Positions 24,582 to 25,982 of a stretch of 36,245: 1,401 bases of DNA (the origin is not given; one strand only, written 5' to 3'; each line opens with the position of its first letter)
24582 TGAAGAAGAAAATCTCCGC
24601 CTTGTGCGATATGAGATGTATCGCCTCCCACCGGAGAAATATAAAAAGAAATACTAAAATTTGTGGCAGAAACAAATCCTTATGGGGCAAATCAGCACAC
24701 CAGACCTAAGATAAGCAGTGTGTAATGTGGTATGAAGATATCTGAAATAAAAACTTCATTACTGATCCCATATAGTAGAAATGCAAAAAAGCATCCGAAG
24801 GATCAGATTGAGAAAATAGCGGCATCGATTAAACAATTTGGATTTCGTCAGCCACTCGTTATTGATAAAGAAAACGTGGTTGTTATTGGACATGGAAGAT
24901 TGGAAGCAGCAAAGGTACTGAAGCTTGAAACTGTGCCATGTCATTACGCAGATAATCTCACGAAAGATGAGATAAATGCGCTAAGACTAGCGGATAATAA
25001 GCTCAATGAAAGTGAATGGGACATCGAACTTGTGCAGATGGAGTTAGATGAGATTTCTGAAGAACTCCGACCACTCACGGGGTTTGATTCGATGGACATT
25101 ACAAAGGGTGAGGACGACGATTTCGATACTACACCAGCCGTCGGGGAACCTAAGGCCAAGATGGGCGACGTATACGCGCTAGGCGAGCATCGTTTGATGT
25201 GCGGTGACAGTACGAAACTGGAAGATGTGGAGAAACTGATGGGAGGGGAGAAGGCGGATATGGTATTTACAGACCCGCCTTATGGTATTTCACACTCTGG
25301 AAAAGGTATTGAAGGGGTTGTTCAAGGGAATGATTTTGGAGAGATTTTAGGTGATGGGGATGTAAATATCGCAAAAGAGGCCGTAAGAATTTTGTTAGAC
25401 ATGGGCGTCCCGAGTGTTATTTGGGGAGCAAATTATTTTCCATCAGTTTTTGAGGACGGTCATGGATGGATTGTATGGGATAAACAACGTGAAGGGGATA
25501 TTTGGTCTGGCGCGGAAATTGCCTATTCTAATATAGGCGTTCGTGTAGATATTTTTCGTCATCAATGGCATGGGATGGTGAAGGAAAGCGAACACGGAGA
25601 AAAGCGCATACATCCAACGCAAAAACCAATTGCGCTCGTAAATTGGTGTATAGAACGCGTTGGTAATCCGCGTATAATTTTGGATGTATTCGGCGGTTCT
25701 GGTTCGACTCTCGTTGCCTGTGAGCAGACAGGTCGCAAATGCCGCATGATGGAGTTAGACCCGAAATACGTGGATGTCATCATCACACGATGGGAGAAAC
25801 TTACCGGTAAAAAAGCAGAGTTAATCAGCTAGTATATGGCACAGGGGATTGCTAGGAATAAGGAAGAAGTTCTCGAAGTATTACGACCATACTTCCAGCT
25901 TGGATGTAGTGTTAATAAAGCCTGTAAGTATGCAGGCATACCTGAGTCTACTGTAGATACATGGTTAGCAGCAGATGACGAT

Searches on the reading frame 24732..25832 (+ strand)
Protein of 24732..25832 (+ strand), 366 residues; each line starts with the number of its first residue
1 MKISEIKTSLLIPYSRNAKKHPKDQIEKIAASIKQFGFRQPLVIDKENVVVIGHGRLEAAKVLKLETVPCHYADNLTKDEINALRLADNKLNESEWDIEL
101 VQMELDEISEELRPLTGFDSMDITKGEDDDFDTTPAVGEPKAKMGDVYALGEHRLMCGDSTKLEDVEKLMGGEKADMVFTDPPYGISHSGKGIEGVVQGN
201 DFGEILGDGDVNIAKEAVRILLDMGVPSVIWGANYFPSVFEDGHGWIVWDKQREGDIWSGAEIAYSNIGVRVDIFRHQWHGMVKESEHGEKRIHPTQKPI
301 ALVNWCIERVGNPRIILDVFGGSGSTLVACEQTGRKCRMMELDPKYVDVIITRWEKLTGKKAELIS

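Call 36: search_protein_families(library=phrogs, proteins=[window:24732-25832:+], max_evalue=0.001)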
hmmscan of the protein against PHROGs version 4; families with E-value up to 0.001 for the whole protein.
window:24732-25832:+ (366 aa): 24 families
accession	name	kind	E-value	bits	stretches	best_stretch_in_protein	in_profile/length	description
phrog_498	-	other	4.2e-100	337.1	1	1-363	33-428/633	DNA methyltransferase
phrog_620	-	DNA, RNA and nucleotide metabolism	1.4e-42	147.2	1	1-139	7-148/217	ParB-like partition protein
phrog_67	-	other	2.1e-38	133.9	1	25-362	43-351/743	DNA methyltransferase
phrog_930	-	DNA, RNA and nucleotide metabolism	4.2e-35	122.6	1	3-122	7-128/223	ParB-like partition protein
phrog_8071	-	DNA, RNA and nucleotide metabolism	4.3e-31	109.5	1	2-191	6-210/389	ParB-like partition protein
phrog_15396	-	DNA, RNA and nucleotide metabolism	4.5e-31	109.6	1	3-121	4-125/258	ParB-like partition nuclease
phrog_940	-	DNA, RNA and nucleotide metabolism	6.6e-28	99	1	2-119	5-123/388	nuclease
phrog_3008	-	other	3.8e-24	86.3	1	286-361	142-218/244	DNA methyltransferase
phrog_23085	-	unknown function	1e-17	65.1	1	283-361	34-112/138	-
phrog_18056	-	DNA, RNA and nucleotide metabolism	1.4e-15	58.1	1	1-91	1-90/387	ParB-like partition nuclease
phrog_9353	-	unknown function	2.3e-15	58.1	1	3-137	11-148/245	-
phrog_723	-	DNA, RNA and nucleotide metabolism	2.9e-15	57.7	1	2-125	12-139/223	ParB-like partition protein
phrog_4715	-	DNA, RNA and nucleotide metabolism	4.4e-15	56.1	1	2-116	146-266/630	ParB-like partition protein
phrog_18293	-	other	5e-14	53.3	1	268-359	20-112/119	methyltransferase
phrog_23224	-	other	2.9e-11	44.2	1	220-343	144-281/305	DNA methyltransferase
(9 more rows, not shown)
